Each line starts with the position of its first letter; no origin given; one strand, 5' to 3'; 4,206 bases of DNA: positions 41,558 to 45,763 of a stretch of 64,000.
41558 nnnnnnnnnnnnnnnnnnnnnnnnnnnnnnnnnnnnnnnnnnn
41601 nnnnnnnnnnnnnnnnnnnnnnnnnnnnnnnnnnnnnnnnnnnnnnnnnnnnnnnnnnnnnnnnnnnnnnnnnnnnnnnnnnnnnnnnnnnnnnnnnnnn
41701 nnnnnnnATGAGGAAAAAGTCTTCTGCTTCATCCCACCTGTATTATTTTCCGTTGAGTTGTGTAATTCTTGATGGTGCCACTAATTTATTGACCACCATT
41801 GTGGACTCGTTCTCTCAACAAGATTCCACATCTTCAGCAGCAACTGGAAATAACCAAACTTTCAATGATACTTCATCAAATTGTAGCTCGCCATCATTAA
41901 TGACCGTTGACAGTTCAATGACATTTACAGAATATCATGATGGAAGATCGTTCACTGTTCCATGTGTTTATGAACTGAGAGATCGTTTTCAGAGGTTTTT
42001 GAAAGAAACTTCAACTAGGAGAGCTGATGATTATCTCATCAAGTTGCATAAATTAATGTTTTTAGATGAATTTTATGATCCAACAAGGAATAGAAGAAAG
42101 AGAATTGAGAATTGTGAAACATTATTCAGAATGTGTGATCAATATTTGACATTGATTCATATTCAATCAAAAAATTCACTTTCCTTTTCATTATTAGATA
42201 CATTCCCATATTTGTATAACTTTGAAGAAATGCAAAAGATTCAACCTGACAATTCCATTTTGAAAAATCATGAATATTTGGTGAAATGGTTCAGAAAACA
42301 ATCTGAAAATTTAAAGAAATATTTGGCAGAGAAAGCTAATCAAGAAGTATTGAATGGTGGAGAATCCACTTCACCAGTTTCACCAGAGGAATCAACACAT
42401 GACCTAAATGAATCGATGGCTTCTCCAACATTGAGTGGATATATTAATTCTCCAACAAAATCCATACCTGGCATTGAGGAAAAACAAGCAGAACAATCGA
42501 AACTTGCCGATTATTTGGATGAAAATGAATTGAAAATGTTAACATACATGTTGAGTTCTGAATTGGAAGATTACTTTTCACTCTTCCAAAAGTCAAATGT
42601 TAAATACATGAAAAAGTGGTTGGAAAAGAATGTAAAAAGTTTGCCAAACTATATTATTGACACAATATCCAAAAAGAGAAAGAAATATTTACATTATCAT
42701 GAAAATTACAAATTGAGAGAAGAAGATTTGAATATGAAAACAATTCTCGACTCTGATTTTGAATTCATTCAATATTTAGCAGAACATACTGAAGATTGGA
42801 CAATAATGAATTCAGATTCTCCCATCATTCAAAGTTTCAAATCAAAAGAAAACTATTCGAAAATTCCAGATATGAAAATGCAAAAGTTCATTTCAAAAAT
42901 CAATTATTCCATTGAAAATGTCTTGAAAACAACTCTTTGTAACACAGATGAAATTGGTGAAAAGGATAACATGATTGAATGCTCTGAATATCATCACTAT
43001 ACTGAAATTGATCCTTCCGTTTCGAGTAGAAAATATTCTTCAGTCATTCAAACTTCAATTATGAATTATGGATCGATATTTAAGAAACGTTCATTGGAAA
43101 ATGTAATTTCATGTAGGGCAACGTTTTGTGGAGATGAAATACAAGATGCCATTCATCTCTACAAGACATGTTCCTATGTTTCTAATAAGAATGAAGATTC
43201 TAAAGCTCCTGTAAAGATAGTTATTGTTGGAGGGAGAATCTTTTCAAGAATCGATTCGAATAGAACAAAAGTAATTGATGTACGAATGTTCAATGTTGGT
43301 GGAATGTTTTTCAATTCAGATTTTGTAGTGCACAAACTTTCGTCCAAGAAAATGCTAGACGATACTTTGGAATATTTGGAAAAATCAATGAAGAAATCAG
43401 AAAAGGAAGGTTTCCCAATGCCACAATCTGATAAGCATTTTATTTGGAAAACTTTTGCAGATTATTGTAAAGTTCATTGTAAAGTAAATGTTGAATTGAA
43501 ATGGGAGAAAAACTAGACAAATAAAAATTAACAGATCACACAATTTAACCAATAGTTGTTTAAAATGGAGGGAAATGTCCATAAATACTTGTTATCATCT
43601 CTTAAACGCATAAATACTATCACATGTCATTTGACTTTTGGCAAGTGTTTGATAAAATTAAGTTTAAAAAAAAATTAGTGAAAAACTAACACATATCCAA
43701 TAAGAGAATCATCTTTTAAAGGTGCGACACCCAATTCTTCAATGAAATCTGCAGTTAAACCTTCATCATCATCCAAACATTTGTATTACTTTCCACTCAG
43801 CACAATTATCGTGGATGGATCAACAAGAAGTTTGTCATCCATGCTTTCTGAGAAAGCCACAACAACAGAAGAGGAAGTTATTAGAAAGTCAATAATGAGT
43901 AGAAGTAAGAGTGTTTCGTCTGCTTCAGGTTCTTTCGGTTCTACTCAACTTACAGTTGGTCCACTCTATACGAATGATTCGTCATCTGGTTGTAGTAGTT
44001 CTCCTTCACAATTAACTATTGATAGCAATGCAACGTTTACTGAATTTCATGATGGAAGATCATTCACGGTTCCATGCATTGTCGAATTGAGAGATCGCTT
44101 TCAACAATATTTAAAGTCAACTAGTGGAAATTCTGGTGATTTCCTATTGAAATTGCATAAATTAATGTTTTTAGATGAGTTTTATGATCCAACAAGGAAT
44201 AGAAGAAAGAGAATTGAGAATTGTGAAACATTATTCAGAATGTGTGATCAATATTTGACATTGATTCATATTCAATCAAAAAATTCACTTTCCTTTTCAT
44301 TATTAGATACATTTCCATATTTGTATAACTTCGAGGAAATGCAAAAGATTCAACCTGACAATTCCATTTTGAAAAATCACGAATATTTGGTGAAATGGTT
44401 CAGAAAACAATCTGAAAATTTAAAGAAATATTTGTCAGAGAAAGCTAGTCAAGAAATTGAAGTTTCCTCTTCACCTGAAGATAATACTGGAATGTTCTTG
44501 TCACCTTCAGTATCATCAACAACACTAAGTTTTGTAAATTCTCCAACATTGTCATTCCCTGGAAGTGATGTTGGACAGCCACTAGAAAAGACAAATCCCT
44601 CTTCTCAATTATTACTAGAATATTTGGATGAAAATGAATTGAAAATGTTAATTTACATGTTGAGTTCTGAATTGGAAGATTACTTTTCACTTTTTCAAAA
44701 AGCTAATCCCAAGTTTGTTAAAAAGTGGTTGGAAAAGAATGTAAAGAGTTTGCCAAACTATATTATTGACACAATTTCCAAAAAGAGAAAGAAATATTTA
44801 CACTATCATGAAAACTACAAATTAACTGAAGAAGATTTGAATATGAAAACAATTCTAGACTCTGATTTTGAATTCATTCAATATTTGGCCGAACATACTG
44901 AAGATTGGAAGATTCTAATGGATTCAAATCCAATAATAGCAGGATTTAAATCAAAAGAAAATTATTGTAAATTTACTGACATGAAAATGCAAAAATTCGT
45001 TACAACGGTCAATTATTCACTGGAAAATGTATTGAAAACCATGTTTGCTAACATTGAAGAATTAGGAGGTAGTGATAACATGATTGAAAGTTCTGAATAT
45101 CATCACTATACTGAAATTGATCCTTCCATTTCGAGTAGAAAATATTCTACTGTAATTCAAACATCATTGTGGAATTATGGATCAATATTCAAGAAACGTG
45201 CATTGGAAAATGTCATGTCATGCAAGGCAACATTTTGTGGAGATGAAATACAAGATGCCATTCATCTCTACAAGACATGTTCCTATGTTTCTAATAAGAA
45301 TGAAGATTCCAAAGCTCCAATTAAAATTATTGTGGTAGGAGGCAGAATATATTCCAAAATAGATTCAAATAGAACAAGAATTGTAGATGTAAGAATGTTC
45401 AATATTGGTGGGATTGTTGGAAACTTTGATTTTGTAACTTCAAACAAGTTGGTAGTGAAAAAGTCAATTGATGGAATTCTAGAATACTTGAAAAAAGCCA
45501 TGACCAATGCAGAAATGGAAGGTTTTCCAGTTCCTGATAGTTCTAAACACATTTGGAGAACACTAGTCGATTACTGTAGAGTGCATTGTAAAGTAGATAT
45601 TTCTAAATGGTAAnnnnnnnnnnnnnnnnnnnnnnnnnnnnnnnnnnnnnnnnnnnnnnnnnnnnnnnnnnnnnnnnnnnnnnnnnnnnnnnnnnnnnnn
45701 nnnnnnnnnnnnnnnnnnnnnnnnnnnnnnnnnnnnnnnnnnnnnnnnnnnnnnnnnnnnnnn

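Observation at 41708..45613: Tandem pair of novel genes with mosaic near-identical conversion tracts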

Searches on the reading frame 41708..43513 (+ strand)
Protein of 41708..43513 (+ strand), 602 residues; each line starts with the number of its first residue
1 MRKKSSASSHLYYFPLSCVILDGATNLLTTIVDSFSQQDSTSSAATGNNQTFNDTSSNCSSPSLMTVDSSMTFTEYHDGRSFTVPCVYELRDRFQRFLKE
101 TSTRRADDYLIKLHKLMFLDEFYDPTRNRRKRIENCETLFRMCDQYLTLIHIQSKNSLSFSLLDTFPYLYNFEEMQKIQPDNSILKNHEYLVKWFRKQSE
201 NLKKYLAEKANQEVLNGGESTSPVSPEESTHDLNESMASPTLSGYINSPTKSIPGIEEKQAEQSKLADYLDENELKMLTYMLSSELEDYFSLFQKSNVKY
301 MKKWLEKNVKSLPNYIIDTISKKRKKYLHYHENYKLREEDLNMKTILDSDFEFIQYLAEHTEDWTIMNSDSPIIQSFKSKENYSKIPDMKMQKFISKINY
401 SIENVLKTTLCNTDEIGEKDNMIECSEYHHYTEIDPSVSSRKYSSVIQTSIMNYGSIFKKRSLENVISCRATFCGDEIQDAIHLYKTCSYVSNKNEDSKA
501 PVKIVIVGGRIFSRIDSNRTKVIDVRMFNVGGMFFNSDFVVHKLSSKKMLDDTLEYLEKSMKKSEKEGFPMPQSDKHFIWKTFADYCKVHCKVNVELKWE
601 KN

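Call 4: search_protein_families(library=pfam, proteins=[window:41708-43513:+], max_evalue=0.1)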
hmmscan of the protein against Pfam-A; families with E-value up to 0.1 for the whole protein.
window:41708-43513:+ (602 aa): 0 families

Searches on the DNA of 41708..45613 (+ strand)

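Call 5: search_dna_similar(query=window:41708-45613:+, collection=phages, mode=near)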
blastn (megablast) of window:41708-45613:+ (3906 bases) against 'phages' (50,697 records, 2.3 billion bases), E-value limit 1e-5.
No match.
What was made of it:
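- Tried and rejected: Phage collection megablast found no match (call 5).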
